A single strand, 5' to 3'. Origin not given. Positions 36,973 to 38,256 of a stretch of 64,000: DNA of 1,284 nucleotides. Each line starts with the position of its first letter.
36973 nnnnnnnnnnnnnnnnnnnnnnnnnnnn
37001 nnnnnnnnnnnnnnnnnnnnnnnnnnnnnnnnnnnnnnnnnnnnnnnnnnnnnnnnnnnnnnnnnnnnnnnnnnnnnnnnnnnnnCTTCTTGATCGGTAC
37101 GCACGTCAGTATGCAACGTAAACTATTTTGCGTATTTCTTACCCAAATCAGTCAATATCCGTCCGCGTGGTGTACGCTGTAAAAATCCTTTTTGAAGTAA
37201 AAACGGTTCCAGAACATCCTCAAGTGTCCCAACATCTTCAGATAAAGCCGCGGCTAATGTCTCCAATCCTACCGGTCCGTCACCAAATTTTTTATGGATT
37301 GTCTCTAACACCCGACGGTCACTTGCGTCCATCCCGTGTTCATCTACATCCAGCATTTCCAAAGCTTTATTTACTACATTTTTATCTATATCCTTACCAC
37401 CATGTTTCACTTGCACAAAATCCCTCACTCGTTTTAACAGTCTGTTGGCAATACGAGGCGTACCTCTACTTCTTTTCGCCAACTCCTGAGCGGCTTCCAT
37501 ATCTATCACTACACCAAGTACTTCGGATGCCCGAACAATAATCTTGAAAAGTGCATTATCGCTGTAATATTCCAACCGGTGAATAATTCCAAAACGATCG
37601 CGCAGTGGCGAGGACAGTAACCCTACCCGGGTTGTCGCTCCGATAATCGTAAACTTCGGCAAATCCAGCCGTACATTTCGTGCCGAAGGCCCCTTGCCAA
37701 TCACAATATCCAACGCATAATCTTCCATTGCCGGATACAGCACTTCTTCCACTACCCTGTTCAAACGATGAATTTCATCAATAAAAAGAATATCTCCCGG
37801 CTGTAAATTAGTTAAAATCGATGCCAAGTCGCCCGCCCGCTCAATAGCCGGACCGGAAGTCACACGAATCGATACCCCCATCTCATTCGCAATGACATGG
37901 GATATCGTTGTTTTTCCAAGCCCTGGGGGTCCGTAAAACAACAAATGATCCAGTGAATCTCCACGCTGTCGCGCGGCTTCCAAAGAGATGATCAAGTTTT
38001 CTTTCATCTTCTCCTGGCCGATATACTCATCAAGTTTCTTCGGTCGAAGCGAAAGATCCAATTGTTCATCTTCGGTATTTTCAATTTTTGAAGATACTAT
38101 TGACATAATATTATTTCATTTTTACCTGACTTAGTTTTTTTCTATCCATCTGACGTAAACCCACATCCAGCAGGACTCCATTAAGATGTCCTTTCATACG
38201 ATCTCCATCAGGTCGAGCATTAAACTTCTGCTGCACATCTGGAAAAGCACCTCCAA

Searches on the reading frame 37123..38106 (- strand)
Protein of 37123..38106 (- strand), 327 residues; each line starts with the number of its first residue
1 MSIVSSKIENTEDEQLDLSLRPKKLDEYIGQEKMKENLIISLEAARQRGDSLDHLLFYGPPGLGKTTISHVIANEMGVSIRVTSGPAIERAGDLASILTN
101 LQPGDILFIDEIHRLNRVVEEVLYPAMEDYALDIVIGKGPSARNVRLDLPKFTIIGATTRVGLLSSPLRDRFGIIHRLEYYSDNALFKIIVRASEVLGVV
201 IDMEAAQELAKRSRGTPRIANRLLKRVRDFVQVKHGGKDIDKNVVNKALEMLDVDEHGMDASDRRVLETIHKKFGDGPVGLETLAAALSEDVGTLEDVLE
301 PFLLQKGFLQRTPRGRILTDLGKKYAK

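Call 5: search_protein_families(library=pfam, proteins=[window:37123-38106:-], max_evalue=0.1)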
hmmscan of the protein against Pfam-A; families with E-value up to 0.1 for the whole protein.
window:37123-38106:- (327 aa): 24 families
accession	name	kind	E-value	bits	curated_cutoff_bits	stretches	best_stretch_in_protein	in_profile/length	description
PF05496.18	RuvB_N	-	1e-81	272.8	27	1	20-178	1-159/159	Holliday junction DNA helicase RuvB P-loop domain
PF17864.7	AAA_lid_4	-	3.9e-29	100.7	27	1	181-255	1-74/74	RuvB AAA lid domain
PF05491.19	RuvB_C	-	3.4e-24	85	24.7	1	256-325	1-70/72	RuvB C-terminal winged helix domain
PF00004.35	AAA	-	6.4e-21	75.6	21.2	1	55-178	1-129/131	ATPase family associated with various cellular activities (AAA)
PF07728.20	AAA_5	-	3.5e-09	37.2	22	1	54-172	1-139/139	AAA domain (dynein-related subfamily)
PF01078.27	Mg_chelatase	-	0.00022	21.1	20.3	0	27-73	4-43/207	Magnesium chelatase, subunit ChlI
PF06068.19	TIP49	-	0.0015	18.2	23.8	1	25-83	23-81/347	TIP49 P-loop domain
PF13173.12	AAA_14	-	0.0031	17.9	27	1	56-134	6-93/129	AAA domain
PF05673.19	DUF815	-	0.0053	16.4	23.8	0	22-110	24-114/249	Protein of unknown function (DUF815)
PF13191.12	AAA_16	-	0.01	16.8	32.6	0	42-90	16-63/167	AAA ATPase domain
PF00931.28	NB-ARC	-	0.01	15.6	23.5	1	32-75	2-41/248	NB-ARC domain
PF00308.24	Bac_DnaA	-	0.011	16.4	23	0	36-76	18-58/162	Bacterial DnaA ATPAse domain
PF03215.21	Rad17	-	0.011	16.1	23.8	1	41-87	39-80/186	Rad17 P-loop domain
PF02367.23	TsaE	-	0.011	16.1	26.6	1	46-84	18-53/128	Threonylcarbamoyl adenosine biosynthesis protein TsaE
PF00910.28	RNA_helicase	-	0.019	15.9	21.5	1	56-113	2-59/105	RNA helicase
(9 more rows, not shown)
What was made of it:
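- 37123..38106 (-): ruvB, conserved right flank of the slot. Pfam RuvB_N, AAA_lid_4 and RuvB_C (call 5).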

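Call 9: list_cluster_members(proteins=[P0001, window:37123-38106:-, window:35319-35837:-])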
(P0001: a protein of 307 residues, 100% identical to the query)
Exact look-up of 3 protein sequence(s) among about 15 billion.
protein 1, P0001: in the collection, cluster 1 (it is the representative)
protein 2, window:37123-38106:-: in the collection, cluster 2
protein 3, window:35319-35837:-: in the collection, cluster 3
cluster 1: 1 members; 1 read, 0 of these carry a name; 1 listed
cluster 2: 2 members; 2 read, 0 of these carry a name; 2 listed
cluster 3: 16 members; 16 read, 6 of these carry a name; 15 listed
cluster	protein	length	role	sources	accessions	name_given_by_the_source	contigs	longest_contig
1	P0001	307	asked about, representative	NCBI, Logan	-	-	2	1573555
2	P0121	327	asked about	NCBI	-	-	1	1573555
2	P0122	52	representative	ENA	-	-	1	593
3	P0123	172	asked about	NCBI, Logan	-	-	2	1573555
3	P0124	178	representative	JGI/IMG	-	inorganic pyrophosphatase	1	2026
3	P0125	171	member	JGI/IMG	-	inorganic pyrophosphatase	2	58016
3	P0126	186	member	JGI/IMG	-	inorganic pyrophosphatase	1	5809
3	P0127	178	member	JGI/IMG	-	inorganic pyrophosphatase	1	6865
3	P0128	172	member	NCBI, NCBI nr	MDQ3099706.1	MAG: inorganic diphosphatase [bacterium] | inorganic diphosphatase [bacterium]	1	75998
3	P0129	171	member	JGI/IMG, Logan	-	inorganic pyrophosphatase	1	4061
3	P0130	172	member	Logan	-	-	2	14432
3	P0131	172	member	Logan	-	-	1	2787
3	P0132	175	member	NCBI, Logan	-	-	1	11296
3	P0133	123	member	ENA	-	-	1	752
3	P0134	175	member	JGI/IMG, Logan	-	-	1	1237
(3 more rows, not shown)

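Call 25: find_homologous_proteins(query=window:37123-38106:-, max_evalue=1e-60)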
Query window:37123-38106:- (327 aa): 8000 proteins with E <= 1e-60 among 8000 candidates; the best 120 are listed.
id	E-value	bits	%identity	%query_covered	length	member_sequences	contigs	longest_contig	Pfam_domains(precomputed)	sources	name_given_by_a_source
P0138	5.7e-193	658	93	100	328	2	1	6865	PF05491.20,PF17864.8,PF00004.36,PF05496.19,PF07728.21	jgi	jgi:Holliday junction DNA helicase RuvB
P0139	7.1e-187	638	90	99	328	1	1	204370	PF05491.20,PF17864.8,PF00004.36,PF05496.19,PF07728.21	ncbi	-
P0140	1.4e-183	627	89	99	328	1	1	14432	PF05491.20,PF17864.8,PF00004.36,PF05496.19,PF07728.21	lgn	-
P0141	2.5e-176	603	84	100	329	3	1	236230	PF05491.20,PF17864.8,PF00004.36,PF05496.19,PF07728.21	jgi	jgi:holliday junction DNA helicase RuvB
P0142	8.1e-171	585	83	99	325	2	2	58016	PF05491.20,PF17864.8,PF00004.36,PF05496.19,PF07728.21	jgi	jgi:Holliday junction DNA helicase RuvB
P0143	8.4e-171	585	82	99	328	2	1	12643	PF05491.20,PF17864.8,PF00004.36,PF05673.20,PF05496.19,PF07728.21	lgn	-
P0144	1.6e-170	584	81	99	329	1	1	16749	PF05491.20,PF17864.8,PF00004.36,PF05496.19,PF07728.21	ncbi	-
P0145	7.1e-169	579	82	99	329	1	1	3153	PF05491.20,PF17864.8,PF00004.36,PF05496.19,PF07728.21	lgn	-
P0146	9.2e-169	579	82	99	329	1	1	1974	PF05491.20,PF17864.8,PF00004.36,PF05496.19,PF07728.21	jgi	jgi:holliday junction DNA helicase RuvB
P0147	6.5e-168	576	81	99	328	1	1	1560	PF05491.20,PF17864.8,PF00004.36,PF05673.20,PF05496.19,PF07728.21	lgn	-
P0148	1.4e-167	575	81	99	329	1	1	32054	PF05491.20,PF17864.8,PF00004.36,PF05496.19,PF07728.21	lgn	-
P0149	9.1e-164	562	79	99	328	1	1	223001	PF05491.20,PF17864.8,PF00004.36,PF05673.20,PF05496.19,PF07728.21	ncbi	-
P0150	1.8e-160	551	80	97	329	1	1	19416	PF05491.20,PF17864.8,PF00004.36,PF05673.20,PF05496.19,PF07728.21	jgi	jgi:Holliday junction DNA helicase RuvB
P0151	2.2e-159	548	78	100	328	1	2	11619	PF05491.20,PF17864.8,PF00004.36,PF05496.19,PF07728.21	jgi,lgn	-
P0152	9.1e-158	543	80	95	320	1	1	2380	PF05491.20,PF17864.8,PF00004.36,PF05673.20,PF05496.19,PF07728.21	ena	-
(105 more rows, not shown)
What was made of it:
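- Tried and rejected: Relatives were found instead through the 90% ppa cluster (call 9) and the RuvB homolog list (call 25).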

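Call 26: find_encoding_contigs(protein=P0138, flank=7000, max_places=3)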
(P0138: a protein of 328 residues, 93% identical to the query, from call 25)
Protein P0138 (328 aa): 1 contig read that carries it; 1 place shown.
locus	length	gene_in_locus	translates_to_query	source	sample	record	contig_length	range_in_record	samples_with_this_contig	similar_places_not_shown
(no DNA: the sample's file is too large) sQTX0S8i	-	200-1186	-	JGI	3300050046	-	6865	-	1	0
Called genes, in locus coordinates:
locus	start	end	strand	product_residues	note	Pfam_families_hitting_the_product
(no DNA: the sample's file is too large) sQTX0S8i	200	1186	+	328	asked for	PF05496:RuvB_N, PF00004:AAA, PF07728:AAA_5 (weak), PF17864:AAA_lid_4, PF05491:WHD_RuvB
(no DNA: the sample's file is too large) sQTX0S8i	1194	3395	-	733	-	-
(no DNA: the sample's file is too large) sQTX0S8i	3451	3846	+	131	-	-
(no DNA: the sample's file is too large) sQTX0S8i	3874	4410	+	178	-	PF00719:Pyrophosphatase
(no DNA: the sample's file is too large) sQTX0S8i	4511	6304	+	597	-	-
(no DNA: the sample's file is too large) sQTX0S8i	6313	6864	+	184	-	?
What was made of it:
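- Tried and rejected: It could not be read because no DNA was served (call 26).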

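Call 27: find_encoding_contigs(protein=P0141, flank=7000, max_places=2)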
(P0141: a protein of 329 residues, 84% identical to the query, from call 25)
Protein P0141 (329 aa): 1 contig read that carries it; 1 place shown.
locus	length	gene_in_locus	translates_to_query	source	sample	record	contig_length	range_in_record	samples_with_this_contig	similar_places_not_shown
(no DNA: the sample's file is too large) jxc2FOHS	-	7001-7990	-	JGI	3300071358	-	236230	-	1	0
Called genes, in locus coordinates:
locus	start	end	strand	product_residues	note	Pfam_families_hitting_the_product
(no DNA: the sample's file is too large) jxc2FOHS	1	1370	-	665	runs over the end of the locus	PF09826:Beta_propel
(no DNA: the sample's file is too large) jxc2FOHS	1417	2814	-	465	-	-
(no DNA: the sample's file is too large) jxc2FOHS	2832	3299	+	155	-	PF02502:LacAB_rpiB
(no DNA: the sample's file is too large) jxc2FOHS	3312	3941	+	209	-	PF00834:Ribul_P_3_epim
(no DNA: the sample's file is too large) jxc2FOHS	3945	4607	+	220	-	PF18306:LDcluster4, PF03641:Lysine_decarbox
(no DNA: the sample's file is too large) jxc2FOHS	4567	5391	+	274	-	PF01791:DeoC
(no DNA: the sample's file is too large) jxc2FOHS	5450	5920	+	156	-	PF02075:RuvC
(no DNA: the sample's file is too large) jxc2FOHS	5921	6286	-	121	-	-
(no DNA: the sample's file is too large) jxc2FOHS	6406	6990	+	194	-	PF01330:RuvA_N, PF14520:HHH_5, PF07499:RuvA_C (faint)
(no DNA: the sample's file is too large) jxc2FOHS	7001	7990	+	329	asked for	PF05496:RuvB_N, PF00004:AAA, PF07728:AAA_5 (weak), PF17864:AAA_lid_4, PF05491:WHD_RuvB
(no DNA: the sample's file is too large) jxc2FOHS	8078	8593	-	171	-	-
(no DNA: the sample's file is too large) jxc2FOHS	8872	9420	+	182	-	PF00719:Pyrophosphatase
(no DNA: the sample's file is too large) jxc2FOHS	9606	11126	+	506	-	PF01381:HTH_3, PF12844:HTH_19, PF13560:HTH_31, PF13744:HTH_37 (faint), PF00275:EPSP_synthase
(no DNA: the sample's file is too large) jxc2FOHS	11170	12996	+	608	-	-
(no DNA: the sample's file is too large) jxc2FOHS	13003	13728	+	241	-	PF01182:Glucosamine_iso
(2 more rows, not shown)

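Call 28: find_encoding_contigs(protein=P0149, flank=7000, max_places=2)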
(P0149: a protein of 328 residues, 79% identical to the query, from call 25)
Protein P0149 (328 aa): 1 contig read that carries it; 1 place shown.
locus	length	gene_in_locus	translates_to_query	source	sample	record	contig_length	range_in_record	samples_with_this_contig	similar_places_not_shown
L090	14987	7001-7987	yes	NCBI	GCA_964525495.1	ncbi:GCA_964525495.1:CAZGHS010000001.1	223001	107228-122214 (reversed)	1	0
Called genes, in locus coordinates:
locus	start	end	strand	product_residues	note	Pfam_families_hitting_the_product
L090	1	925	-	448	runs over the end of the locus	-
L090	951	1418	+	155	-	PF02502:LacAB_rpiB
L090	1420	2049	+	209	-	PF00834:Ribul_P_3_epim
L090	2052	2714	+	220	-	PF18306:LDcluster4, PF03641:Lysine_decarbox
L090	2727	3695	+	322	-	PF01791:DeoC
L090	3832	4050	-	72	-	-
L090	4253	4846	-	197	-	-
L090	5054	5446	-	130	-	-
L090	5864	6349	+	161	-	PF02075:RuvC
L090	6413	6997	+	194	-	PF01330:RuvA_N, PF14520:HHH_5, PF07499:RuvA_C (weak)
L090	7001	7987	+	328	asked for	PF05673:DUF815 (faint), PF05496:RuvB_N, PF00004:AAA, PF07728:AAA_5 (weak), PF17864:AAA_lid_4, PF05491:WHD_RuvB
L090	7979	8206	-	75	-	-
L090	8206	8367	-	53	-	-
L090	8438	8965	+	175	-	PF00719:Pyrophosphatase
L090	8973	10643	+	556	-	-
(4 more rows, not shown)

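Call 75: search_protein_families(library=padloc, proteins=[L084:6973-7881:-, L083:7678-7992:+, L086:6942-7802:-], max_evalue=0.01)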
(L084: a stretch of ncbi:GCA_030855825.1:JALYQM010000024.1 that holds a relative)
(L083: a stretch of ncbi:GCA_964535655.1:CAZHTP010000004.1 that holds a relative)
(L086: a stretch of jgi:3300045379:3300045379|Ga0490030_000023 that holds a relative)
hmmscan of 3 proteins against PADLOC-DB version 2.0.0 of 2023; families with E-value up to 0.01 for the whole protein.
L084:6973-7881:- (302 aa): 0 families

L083:7678-7992:+ (104 aa): 0 families

L086:6942-7802:- (286 aa): 1 family
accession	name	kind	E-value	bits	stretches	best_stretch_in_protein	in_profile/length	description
PDLC04999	PDC-S33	-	0.00078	17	1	128-269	44-168/349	-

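Call 76: search_protein_families(library=phrogs, proteins=[L084:6973-7881:-, L083:7678-7992:+, L086:6942-7802:-], max_evalue=0.01)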
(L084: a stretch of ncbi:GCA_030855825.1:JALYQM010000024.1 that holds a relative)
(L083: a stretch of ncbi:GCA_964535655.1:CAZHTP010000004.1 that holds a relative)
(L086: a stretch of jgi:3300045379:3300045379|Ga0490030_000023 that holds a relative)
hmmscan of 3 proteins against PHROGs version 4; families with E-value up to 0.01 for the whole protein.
L084:6973-7881:- (302 aa): 0 families

L083:7678-7992:+ (104 aa): 0 families

L086:6942-7802:- (286 aa): 0 families
